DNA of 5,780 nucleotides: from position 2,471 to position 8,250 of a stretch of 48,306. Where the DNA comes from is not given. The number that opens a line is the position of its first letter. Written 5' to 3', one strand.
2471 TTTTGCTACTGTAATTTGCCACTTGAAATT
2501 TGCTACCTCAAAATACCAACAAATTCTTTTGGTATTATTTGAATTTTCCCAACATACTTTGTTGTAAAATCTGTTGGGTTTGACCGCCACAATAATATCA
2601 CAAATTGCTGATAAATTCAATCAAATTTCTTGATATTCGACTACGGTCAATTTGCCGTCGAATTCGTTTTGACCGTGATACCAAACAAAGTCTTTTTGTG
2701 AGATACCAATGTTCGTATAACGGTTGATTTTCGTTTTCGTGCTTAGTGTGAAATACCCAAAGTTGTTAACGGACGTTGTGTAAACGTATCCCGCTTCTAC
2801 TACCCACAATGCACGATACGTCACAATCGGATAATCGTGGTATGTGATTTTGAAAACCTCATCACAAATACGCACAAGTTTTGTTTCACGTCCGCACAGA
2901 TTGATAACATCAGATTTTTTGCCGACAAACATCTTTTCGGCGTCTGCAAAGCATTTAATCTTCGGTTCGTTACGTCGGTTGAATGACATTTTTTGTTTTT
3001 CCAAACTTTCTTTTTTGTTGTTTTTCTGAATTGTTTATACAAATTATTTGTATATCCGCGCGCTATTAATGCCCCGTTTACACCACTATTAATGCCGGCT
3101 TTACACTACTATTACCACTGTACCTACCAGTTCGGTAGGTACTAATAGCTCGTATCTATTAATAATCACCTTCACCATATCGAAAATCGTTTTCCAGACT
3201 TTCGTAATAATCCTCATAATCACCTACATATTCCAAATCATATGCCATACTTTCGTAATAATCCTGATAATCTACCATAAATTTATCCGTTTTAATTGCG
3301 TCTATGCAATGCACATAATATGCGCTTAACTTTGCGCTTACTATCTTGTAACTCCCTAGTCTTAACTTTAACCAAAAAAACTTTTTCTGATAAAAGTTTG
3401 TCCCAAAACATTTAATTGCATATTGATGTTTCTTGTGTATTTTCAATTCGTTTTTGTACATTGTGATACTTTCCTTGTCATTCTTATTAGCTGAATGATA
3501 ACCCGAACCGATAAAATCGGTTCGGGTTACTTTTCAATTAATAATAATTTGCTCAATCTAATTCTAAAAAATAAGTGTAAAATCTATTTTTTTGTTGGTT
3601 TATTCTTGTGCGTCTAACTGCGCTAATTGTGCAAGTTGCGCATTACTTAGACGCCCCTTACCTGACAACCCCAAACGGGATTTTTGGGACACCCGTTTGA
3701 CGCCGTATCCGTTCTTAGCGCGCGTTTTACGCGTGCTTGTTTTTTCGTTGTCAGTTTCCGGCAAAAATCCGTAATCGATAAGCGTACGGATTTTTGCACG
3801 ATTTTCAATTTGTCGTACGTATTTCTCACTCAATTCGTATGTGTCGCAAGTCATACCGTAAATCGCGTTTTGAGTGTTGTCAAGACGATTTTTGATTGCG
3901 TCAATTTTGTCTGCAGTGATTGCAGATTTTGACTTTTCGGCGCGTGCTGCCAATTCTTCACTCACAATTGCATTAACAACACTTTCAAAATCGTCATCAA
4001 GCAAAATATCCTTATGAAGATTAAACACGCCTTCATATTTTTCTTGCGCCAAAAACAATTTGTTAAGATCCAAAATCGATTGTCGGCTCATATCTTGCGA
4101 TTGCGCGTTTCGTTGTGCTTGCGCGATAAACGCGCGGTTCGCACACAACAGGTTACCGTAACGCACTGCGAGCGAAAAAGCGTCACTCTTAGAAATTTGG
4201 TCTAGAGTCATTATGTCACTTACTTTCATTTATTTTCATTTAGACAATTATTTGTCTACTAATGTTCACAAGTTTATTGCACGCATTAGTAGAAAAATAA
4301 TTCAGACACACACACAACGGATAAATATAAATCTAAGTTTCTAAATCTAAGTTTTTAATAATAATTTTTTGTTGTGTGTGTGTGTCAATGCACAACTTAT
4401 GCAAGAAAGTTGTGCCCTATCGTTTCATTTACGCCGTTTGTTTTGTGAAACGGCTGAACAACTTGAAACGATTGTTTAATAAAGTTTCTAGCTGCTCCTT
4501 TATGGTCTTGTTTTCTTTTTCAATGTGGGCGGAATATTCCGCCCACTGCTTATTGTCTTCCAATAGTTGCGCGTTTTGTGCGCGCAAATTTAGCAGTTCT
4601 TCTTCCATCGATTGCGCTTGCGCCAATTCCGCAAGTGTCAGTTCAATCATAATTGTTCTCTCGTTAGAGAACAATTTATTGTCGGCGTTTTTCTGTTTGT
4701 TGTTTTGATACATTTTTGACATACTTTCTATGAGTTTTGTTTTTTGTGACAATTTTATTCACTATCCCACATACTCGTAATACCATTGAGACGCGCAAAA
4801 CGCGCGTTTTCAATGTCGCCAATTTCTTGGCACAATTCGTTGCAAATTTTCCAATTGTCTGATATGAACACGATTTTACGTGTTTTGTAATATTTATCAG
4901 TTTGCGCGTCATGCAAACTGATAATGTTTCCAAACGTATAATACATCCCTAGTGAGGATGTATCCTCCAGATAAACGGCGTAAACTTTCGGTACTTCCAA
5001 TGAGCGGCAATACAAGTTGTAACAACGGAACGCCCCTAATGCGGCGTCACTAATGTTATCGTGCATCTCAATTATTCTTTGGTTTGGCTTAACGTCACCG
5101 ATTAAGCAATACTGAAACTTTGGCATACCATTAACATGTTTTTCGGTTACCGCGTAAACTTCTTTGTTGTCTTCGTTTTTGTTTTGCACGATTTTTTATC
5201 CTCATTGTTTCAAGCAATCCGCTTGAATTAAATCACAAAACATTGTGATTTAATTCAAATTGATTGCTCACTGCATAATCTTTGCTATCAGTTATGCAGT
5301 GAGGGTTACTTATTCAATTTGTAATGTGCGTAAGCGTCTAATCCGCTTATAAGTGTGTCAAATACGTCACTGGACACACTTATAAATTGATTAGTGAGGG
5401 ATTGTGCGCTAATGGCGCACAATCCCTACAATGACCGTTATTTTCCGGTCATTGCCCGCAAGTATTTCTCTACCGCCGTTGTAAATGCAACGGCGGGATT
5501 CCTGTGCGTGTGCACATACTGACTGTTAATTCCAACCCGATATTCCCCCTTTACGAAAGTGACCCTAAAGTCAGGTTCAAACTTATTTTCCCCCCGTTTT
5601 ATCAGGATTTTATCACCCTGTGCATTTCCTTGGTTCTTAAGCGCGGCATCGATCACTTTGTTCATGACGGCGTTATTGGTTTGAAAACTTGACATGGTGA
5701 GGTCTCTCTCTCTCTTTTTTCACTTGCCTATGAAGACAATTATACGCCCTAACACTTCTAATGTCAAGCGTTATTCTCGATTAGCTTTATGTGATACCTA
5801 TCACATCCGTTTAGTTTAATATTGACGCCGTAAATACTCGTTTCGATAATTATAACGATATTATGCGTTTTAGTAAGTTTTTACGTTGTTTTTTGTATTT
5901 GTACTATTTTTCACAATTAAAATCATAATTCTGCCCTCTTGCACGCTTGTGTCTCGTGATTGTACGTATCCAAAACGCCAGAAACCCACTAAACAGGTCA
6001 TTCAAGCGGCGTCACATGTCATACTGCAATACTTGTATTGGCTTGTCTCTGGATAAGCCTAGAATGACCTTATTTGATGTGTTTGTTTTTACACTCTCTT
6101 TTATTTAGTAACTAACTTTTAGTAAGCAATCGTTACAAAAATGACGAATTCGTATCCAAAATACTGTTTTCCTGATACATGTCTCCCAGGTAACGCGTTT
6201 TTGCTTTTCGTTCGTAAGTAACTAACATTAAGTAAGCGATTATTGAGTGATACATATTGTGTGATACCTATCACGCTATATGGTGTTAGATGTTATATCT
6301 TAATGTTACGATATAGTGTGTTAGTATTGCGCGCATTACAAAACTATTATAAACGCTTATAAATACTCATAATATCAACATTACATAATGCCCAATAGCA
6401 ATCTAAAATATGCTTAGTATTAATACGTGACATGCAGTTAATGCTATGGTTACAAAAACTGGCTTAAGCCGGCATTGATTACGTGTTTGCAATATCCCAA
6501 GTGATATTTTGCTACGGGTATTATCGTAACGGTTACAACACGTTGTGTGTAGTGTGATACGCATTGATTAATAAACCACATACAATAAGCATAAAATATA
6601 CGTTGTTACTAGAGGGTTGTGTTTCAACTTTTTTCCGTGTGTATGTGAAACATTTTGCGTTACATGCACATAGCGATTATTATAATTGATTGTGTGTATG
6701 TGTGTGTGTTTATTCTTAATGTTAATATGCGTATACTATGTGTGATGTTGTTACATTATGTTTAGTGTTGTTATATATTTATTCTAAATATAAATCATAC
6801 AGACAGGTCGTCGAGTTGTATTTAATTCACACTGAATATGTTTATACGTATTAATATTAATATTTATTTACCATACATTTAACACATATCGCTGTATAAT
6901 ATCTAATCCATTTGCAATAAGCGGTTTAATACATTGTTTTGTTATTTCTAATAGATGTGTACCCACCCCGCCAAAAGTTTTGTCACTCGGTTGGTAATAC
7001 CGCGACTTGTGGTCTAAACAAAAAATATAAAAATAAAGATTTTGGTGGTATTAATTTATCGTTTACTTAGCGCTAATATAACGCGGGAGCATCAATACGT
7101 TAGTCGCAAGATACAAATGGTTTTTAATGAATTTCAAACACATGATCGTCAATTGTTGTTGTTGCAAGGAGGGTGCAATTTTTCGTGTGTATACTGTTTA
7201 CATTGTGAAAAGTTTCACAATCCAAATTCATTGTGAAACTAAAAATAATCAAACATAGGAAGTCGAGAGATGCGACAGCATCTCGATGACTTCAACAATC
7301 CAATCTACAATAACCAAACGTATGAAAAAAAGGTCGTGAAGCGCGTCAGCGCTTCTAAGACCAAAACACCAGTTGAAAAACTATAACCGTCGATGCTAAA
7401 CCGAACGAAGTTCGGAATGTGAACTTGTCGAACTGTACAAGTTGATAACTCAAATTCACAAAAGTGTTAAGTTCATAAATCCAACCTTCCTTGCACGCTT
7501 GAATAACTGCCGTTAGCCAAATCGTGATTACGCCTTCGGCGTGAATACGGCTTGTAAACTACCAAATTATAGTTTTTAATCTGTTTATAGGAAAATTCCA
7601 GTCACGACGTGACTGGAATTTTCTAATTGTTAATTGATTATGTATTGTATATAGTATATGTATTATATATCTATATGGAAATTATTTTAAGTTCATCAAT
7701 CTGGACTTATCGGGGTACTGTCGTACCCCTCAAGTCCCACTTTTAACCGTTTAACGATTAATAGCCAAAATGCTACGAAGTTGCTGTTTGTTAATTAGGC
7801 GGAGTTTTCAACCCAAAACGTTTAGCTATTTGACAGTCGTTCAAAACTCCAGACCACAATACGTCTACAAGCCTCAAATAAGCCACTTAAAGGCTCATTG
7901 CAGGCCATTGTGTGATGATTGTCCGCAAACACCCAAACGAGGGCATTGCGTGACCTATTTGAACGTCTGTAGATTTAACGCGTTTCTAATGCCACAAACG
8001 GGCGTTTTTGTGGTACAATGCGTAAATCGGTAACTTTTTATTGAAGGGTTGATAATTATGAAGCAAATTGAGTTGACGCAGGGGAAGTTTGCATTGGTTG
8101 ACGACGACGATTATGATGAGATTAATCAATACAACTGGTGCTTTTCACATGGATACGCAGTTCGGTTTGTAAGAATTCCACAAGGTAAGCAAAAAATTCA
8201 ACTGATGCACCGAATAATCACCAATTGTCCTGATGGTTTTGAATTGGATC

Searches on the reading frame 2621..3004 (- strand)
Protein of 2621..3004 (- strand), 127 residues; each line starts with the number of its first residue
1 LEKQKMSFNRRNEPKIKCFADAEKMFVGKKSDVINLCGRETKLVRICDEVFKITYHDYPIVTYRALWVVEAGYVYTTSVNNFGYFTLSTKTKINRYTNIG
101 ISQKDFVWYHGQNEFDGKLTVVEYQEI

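Call 63: search_protein_families(library=phrogs, proteins=[window:2621-3004:-], max_evalue=0.01)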
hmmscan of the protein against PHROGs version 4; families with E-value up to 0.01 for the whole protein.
window:2621-3004:- (127 aa): 1 family
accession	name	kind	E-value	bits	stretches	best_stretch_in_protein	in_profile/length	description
phrog_554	-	unknown function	0.0054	18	1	40-120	22-98/109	-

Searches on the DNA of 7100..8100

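Call 51: search_rna_families(source=window, start=7100, end=8100, threshold=evalue, max_evalue=10)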
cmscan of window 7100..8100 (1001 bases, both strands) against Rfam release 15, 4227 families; matches with E-value up to 10: 11.
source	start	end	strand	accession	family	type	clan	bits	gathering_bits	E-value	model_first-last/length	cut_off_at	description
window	7231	7298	+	RF01588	snoR13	Gene; snRNA; snoRNA; CD-box;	-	19.7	60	5.5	1-105/105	no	small nucleolar RNA snoR13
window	7592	7622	-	RF03664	MIR6288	Gene; miRNA;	-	18.4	74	1.4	1-92/92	no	MIR6288 microRNA precursor family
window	7595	7619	+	RF01024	mir-944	Gene; miRNA;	-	18.4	100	3.3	1-88/88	no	mir-944 microRNA precursor family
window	7110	7230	-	RF02368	Yfr21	Gene; sRNA;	-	18.4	100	3.5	1-205/205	no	Cyanobacterial functional RNA 21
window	7550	7626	-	RF01589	plasmodium_snoR11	Gene; snRNA; snoRNA; HACA-box;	-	17.9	80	6.9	1-207/207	no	small nucleolar RNA snoR11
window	7565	7635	+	RF02378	SurC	Gene; sRNA;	-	17.2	80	1.6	12-99/161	no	SurC sRNA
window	7592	7623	-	RF00791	mir-357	Gene; miRNA;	-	16.4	49.4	3.1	1-72/72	no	mir-357 microRNA precursor family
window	7586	7632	-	RF04140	mir-3118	Gene; miRNA;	-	16.4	89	6.7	1-76/76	no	mir-3118 microRNA precursor family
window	7798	7852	-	RF03339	mir-3047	Gene; miRNA;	-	16.3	53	5.3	1-61/61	no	mir-3047 microRNA precursor family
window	7590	7626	+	RF04130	MIR7996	Gene; miRNA;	-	15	119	9.6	1-190/190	no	MIR7996 microRNA precursor family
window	7210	7321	-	RF04180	BTnc231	Gene; sRNA;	-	14.2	80.4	5.1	1-154/154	no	Bacteroides sRNA BTnc231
